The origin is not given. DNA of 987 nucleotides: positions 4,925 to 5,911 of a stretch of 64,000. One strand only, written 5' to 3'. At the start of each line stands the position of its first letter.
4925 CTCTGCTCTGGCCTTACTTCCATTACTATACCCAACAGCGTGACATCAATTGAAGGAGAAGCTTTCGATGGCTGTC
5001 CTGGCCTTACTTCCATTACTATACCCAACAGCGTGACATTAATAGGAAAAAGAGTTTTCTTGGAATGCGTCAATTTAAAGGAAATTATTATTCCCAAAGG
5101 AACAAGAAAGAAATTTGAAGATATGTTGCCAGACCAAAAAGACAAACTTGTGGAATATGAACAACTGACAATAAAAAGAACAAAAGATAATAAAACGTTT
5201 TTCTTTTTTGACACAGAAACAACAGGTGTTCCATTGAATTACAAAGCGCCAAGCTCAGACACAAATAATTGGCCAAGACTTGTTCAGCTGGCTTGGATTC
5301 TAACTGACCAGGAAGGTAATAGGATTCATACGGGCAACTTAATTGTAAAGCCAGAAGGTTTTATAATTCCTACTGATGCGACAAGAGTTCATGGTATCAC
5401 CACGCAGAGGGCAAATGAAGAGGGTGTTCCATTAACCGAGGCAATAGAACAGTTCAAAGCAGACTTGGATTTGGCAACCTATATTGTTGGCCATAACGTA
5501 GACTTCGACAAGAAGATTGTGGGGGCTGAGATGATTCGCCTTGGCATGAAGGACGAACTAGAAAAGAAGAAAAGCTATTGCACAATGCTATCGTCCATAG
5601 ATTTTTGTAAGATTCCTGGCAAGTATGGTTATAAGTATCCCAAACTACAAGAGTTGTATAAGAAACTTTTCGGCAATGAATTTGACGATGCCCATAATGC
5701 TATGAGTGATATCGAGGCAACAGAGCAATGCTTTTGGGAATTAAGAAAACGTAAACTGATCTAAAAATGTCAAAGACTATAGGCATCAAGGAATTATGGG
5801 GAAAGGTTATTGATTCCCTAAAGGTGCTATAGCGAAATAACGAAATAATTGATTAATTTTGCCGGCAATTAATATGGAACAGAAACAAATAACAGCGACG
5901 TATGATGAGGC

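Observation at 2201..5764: Operon of an XRE regulator, a cytoplasmic trypsin-fold protease and an LRR-DEDDh exonuclease fusion: candidate undescribed sensor-effector (defence or element-control) system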

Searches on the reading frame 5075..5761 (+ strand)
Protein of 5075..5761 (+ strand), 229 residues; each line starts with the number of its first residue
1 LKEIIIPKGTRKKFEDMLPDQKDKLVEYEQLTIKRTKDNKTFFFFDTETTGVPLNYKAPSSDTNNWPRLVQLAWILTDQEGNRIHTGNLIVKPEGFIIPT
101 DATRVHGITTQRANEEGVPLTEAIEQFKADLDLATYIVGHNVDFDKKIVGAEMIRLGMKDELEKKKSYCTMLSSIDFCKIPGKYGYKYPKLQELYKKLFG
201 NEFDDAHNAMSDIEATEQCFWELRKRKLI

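Call 8: find_homologous_proteins(query=window:5075-5761:+, max_evalue=0.001)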
Query window:5075-5761:+ (229 aa): 3947 proteins with E <= 0.001 among 4433 candidates; the best 120 are listed.
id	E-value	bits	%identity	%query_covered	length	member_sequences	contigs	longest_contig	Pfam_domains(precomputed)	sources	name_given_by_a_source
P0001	6.5e-135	466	89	100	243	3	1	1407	PF00929.32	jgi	jgi:DNA polymerase III epsilon subunit-like protein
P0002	7.7e-129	446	87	100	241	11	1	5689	PF00929.32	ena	-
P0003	6.4e-127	440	86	100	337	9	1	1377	PF00929.32,PF13306.13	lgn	-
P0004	1.5e-126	439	84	100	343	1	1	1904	PF00929.32,PF13306.13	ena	-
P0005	1.7e-126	438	83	100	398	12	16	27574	PF00929.32,PF13306.13,PF13855.13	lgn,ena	-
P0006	1.7e-126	438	83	100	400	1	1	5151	PF00929.32,PF13306.13,PF13855.13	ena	-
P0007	2.0e-120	419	81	100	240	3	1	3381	PF00929.32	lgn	-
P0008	2.2e-116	405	85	93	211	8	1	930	PF00929.32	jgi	jgi:DNA polymerase III epsilon subunit-like protein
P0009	7.2e-116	404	83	93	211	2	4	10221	PF00929.32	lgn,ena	-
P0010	1.6e-111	389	76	100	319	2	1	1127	PF00929.32,PF13306.13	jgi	jgi:DNA polymerase III epsilon subunit-like protein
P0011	2.4e-111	389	81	90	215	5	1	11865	PF00929.32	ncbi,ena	-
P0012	7.4e-111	387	87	83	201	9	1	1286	PF00929.32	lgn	-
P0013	3.6e-110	385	85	86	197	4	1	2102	PF00929.32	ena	-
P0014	7.6e-109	381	75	100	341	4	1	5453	PF00929.32,PF13306.13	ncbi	-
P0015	1.9e-105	370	83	82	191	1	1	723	PF00929.32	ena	-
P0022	9.0e-104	364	82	82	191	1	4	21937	PF00929.32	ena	-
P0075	3.2e-80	287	62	83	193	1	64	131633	PF00929.32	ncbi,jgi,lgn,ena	jgi:DNA polymerase III epsilon subunit-like protein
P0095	6.5e-77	276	54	100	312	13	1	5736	PF00929.32,PF13306.13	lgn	-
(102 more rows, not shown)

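Call 11: find_encoding_contigs(protein=P0005, flank=8000, max_places=6)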
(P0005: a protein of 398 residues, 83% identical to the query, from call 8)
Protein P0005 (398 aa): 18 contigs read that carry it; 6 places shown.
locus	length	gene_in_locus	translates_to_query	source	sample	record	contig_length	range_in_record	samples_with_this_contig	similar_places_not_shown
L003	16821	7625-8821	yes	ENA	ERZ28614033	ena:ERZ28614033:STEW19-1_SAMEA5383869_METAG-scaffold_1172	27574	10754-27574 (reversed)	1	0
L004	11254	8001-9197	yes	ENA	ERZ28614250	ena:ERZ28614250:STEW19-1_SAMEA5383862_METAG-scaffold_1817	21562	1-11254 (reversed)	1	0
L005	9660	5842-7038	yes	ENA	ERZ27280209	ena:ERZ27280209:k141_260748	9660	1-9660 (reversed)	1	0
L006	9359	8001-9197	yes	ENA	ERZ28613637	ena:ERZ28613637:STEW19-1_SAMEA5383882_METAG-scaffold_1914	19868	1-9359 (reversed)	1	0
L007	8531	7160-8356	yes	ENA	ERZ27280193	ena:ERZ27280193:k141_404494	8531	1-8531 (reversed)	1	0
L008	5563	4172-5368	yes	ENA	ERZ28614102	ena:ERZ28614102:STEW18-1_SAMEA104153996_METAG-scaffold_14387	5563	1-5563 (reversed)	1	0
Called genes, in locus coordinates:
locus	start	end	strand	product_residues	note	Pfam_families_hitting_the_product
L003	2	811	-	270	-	?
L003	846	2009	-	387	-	PF14397:ATPgrasp_ST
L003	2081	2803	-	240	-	PF08889:WbqC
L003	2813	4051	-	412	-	PF18603:LAL_C2 (faint), PF02786:CPSase_L_D2 (weak), PF07478:Dala_Dala_lig_C, PF13535:ATP-grasp_4 (weak)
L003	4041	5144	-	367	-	PF01757:Acyl_transf_3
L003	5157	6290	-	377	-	PF01041:DegT_DnrJ_EryC1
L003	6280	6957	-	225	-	PF02357:NusG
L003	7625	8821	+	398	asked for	PF13306:LRR_5, PF13855:LRR_8 (faint), PF13306:LRR_5, PF00929:RNase_T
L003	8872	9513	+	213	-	PF17761:DUF1016_N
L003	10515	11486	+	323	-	PF00248:Aldo_ket_red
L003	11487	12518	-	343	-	PF00155:Aminotran_1_2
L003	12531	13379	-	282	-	PF00005:ABC_tran, PF13304:AAA_21 (weak)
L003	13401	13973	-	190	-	PF02659:Mntp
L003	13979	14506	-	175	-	PF00588:SpoU_methylase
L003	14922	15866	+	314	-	PF02445:NadA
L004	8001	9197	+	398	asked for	PF13306:LRR_5, PF13855:LRR_8 (faint), PF13306:LRR_5, PF00929:RNase_T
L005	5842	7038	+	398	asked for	PF13306:LRR_5, PF13855:LRR_8 (faint), PF13306:LRR_5, PF00929:RNase_T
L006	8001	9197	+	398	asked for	PF13306:LRR_5, PF13855:LRR_8 (faint), PF13306:LRR_5, PF00929:RNase_T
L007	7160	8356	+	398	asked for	PF13306:LRR_5, PF13855:LRR_8 (faint), PF13306:LRR_5, PF00929:RNase_T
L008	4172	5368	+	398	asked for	PF13306:LRR_5, PF13855:LRR_8 (faint), PF13306:LRR_5, PF00929:RNase_T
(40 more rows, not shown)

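Call 14: find_encoding_contigs(protein=P0022, flank=7000, max_places=4)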
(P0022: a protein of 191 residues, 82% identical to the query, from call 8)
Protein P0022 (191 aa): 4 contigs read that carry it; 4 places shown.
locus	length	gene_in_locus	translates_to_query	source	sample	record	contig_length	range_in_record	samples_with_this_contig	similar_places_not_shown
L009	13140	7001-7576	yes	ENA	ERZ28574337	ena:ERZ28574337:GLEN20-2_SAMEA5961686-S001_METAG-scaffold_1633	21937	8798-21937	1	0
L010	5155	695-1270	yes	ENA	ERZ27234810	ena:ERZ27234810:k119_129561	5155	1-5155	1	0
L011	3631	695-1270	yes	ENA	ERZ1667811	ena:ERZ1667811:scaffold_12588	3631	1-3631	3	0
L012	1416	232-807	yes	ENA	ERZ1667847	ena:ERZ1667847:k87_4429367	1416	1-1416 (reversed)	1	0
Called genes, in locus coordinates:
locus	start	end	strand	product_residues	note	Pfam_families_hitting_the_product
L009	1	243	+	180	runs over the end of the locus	PF22075:DUF6939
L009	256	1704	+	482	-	PF14487:DarT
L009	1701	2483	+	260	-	-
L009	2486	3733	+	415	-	PF08837:DUF1810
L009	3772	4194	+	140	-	PF11672:DUF3268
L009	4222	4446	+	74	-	-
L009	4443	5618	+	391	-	PF17761:DUF1016_N, PF06250:YhcG_C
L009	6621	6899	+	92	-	-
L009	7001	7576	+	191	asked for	PF00929:RNase_T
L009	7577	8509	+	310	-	-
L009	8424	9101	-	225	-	-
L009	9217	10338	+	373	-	PF06114:Peptidase_M78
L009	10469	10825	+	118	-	PF14367:DUF4411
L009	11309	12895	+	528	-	PF09820:AAA-ATPase_like, PF08011:PDDEXK_9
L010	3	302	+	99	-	?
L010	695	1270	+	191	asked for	PF00929:RNase_T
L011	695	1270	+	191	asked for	PF00929:RNase_T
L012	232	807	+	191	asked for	PF00929:RNase_T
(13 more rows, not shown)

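Call 15: find_encoding_contigs(protein=P0075, flank=7000, max_places=5)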
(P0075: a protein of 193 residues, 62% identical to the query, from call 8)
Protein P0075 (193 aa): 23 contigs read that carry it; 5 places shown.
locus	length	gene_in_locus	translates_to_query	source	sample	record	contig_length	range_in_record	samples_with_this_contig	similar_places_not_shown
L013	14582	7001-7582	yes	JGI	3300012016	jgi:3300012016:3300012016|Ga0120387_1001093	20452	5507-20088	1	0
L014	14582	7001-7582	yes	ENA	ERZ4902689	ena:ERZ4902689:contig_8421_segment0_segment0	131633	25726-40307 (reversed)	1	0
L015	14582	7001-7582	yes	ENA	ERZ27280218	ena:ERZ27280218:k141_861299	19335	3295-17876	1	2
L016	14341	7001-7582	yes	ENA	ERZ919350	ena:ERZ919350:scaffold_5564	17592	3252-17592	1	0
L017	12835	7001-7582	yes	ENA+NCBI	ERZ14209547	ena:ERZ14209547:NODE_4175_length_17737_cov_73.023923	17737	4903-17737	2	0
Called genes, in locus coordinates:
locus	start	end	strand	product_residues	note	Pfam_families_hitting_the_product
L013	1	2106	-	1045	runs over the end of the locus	PF04851:ResIII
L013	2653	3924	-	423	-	PF05272:VapE-like_dom, PF19263:DUF5906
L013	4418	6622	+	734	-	PF05970:PIF1, PF13245:AAA_19, PF13604:AAA_30, PF13401:AAA_22 (faint), PF14493:HTH_40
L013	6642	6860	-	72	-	PF20741:GKRP-like_C (weak)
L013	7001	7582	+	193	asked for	PF00929:RNase_T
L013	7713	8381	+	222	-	PF24741:AlkZ-rel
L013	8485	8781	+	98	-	PF14131:DUF4298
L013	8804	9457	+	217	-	-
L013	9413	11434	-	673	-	PF00512:HisKA (faint), PF02518:HATPase_c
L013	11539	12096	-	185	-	-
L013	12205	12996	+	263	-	PF08713:DNA_alkylation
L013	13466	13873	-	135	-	PF13784:Fic_N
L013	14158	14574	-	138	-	PF10387:DUF2442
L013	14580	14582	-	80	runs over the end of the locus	PF13711:DUF4160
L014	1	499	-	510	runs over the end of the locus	-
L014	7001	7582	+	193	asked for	PF00929:RNase_T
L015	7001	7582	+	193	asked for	PF00929:RNase_T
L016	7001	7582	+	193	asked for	PF00929:RNase_T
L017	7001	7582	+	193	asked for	PF00929:RNase_T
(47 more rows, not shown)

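Call 32: find_related_loci(query=window:5075-5761:+, collection=genome_contigs, flank=10000)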
Query window:5075-5761:+ (229 aa) in genome_contigs; peptide patterns used: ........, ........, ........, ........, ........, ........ (x = any residue, [..] = any of these).
599 stretches matched a pattern (row limit reached: there are more); 4 encode a relative of the query (tblastn E <= 1e-3); 4 distinct loci.
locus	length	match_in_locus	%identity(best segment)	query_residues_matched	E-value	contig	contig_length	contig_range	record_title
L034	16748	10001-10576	77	38-229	5e-103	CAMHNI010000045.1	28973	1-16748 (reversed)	MAG: uncultured Prevotellaceae bacterium isolate SRR11784288_bin.7_metaWRAP_v1.3_MAG genome assembly, contig: ERZ1220274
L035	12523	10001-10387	27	10-150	7e-9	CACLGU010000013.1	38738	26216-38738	MAG: uncultured Prochlorococcus sp. isolate AG-461-P02 genome assembly, contig: AG-461-P02_NODE_13, whole genome shotgun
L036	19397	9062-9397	28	35-165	9e-8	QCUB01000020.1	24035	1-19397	Prochlorococcus sp. AG-676-M04 Ga0172056_120, whole genome shotgun sequence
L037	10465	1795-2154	28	16-150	7e-7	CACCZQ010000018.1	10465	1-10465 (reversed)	uncultured Prochlorococcus sp. isolate AG-903-E23 genome assembly, contig: AG-903-E23_NODE_18, whole genome shotgun sequ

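Call 36: find_encoding_contigs(protein=P0014, flank=6000, max_places=3)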
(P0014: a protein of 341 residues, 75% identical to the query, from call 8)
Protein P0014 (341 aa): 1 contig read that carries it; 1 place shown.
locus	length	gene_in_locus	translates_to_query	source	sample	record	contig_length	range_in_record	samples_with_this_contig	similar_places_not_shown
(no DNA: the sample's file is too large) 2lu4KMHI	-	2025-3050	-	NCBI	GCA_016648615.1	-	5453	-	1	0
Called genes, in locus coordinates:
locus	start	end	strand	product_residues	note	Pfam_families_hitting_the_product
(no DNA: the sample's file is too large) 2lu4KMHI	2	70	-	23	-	?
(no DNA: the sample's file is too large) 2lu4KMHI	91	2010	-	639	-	PF13424:TPR_12 (faint)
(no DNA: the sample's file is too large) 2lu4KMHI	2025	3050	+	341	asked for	PF13306:LRR_5, PF00929:RNase_T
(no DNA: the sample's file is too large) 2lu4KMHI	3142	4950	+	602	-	PF13306:LRR_5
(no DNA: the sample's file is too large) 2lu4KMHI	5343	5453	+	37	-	?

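Call 37: find_encoding_contigs(protein=P0095, flank=6000, max_places=3)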
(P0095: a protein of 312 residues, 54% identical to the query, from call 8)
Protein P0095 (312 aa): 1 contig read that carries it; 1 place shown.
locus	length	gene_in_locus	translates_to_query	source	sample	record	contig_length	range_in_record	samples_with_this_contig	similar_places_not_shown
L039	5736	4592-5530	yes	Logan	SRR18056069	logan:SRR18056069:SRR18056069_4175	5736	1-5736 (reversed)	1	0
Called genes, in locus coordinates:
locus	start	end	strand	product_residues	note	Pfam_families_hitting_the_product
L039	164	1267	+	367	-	PF02463:SMC_N, PF13304:AAA_21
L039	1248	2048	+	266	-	-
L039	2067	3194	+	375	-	PF12686:DUF3800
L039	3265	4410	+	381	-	PF08238:Sel1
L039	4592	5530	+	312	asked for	PF13306:LRR_5, PF00929:RNase_T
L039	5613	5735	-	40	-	?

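Call 42: search_solved_structures(query=A2, max_evalue=0.001)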
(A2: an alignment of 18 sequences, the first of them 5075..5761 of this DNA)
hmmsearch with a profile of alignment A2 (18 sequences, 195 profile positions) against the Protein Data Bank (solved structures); distinct sequences matched with E-value up to 0.001: 16.
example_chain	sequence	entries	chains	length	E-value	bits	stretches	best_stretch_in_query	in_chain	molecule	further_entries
9o0w_A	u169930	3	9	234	6e-05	25.8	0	65-182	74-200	Three-prime repair exonuclease 1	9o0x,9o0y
7tqn_A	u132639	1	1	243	8.7e-05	25.2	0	65-182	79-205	Three-prime repair exonuclease 1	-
9ava_A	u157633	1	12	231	0.0001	25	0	65-182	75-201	Three-prime repair exonuclease 1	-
8vl7_A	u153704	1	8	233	0.0001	25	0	65-182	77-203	Three-prime repair exonuclease 1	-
7tqq_A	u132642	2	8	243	0.00012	24.8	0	65-182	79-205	Three-prime repair exonuclease 1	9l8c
9l88_A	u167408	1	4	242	0.00013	24.7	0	66-182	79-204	Three-prime repair exonuclease 1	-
8h18_A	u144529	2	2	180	0.00013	24.7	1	46-131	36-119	DnaQ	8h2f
9l89_A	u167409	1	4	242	0.00014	24.6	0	65-182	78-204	Three-prime repair exonuclease 1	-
2p1j_A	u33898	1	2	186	0.00027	23.6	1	46-114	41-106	DNA polymerase III polC-type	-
9l86_A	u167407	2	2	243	0.00055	22.6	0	65-187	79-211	Three-prime repair exonuclease 1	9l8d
4rg8_A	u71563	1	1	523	0.00067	22.3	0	36-186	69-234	Exonuclease I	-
7tqp_A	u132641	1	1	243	0.00077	22.2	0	65-182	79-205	Three-prime repair exonuclease 1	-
7tqo_A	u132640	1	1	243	0.00079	22.1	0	65-182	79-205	Three-prime repair exonuclease 1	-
4jrp_A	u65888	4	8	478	0.00092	21.9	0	34-184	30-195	Exodeoxyribonuclease I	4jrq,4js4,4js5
4hcb_A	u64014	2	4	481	0.00094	21.9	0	34-184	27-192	Exodeoxyribonuclease I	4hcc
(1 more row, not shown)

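Call 58: search_protein_families(library=phrogs, proteins=[window:5075-5761:+], max_evalue=0.01)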
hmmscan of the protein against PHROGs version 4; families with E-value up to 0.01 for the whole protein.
window:5075-5761:+ (229 aa): 4 families
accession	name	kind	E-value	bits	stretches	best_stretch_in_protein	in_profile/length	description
phrog_192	-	DNA, RNA and nucleotide metabolism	2.4e-37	130.2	1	22-226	88-273/397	DNA polymerase exonuclease subunit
phrog_19080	-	unknown function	1.8e-07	31.2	1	38-163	3-121/477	-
phrog_403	-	DNA, RNA and nucleotide metabolism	0.00012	22.1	1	12-163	35-171/321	DNA polymerase exonuclease subunit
phrog_17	-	DNA, RNA and nucleotide metabolism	0.00066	18.7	1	23-172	659-762/1445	DNA polymerase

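Call 60: search_dna_similar(query=window:5195-5761:+, collection=phages, mode=protein, max_rows=25)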
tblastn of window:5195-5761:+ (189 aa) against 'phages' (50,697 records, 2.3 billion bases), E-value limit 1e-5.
Records with a match: 186; places in all: 186; records where one place covers at least 80% of the query: 180.
Best place of each record, by identity: <60% 186.
By first word of the organism name: Pseudomonas 40; Caulobacter 39; Escherichia 24; Vibrio 21; Brevundimonas 8; Parabacteroides 6; Bacteriophage 3; Dinoroseobacter 3; Microbacterium 3; Serratia 3; and 27 more.
By host as written in the record: Caulobacter vibrioides CB15 22; Pseudomonas aeruginosa 17; - 14; Escherichia coli 13; Vibrio crassostreae 10; Caulobacter vibrioides 6; Brevundimonas pondensis LVF1 6; Caulobacter crescentus 6; and 60 more.
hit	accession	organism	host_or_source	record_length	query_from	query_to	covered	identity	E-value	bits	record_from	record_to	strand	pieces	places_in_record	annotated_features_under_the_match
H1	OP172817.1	Parabacteroides phage PD691P4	Parabacteroides distasonis DA691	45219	3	189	99%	41.6%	7e-31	123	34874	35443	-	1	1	hypothetical protein (x2)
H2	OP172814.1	Parabacteroides phage PD482P1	Parabacteroides distasonis DA482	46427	3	189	99%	41.1%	2e-29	119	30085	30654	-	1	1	hypothetical protein (x2)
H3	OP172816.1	Parabacteroides phage PD691P3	Parabacteroides distasonis DA691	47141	3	189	99%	41.1%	2e-29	119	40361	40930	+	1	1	hypothetical protein (x2)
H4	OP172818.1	Parabacteroides phage PD691P6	Parabacteroides distasonis DA691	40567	4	189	98%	41.3%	3e-29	118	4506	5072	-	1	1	hypothetical protein (x2)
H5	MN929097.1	Parabacteroides phage PDS1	Parabacteroides distasonis APCS2/PD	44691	4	183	95%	40.5%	2e-31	124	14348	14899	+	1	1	DNA polymerase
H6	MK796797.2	Shewanella phage X14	Shewanella inventionis KX27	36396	1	184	97%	39.5%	3e-24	104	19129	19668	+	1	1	exonuclease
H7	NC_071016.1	Shewanella phage X14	Shewanella inventionis KX27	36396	1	184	97%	39.5%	3e-24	104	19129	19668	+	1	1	exonuclease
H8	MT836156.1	Bacteriophage sp.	human fecal samples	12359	4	183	95%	40.0%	9e-31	122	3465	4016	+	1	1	record has no annotation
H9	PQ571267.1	Bacteroides phage BKO1-3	Bacteroides koreensis HM3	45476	4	183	95%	40.0%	1e-30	122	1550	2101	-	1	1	DNA polymerase exonuclease subunit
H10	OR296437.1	Bacteroides phage C1_85S2P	Bacteroides uniformis MB20-85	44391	4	183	95%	40.0%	1e-30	122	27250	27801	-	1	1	DNA polymerase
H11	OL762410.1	Vibrio phage vB_ValP_FGH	Vibrio alginolyticus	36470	1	185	98%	38.6%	5e-24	103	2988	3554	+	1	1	DNA polymerase III alpha subunit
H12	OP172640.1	Alistipes phage AS73P1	Alistipes shahii DA73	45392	4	189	98%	38.3%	1e-30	122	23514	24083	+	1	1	hypothetical protein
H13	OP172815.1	Parabacteroides phage PD491P1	Parabacteroides distasonis DA491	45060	4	183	95%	38.9%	3e-30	121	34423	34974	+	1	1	hypothetical protein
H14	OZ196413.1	Vibrio phage D478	Seawater and oysters mix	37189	1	183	97%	38.0%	2e-23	102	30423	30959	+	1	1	DNA polymerase exonuclease subunit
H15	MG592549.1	Vibrio phage 1.183.O._10N.286.48.B7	Vibrio sp.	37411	1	183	97%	37.8%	3e-23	101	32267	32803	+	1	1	exonuclease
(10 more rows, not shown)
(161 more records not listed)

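Call 91: find_related_loci(query=A2, collection=viral_contigs, flank=6000)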
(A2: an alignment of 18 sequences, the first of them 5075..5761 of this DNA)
Query A2 (229 aa) in viral_contigs; peptide patterns used: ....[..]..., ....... (x = any residue, [..] = any of these).
600 stretches matched a pattern (row limit reached: there are more); 398 encode a relative of the query (tblastn E <= 1e-3); the best 80 are kept; 80 distinct loci.
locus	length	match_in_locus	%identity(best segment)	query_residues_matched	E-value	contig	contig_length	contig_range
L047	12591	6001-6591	53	35-229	5e-66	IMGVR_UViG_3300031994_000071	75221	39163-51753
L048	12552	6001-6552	51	42-225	7e-65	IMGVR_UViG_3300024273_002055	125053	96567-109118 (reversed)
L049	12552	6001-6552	51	42-225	1e-64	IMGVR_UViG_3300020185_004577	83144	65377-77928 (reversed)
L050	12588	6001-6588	51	35-229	3e-63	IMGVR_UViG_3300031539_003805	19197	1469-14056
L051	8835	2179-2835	47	22-229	6e-59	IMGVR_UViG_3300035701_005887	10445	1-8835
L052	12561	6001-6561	47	39-225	4e-58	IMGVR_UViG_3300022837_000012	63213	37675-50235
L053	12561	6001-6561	47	41-227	2e-57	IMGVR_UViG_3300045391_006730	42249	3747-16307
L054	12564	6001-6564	51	43-229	9e-56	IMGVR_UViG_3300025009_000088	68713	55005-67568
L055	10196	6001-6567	45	38-229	5e-55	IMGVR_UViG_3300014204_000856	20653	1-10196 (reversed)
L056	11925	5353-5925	43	42-229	1e-54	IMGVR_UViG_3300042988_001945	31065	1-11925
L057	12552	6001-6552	51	42-225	6e-65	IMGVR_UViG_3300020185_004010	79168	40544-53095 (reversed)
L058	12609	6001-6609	40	30-229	4e-53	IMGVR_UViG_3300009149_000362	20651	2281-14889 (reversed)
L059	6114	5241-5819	43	42-229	1e-52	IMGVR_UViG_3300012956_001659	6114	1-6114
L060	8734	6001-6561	43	42-225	5e-51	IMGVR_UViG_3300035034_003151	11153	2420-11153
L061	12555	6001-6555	46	42-223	3e-50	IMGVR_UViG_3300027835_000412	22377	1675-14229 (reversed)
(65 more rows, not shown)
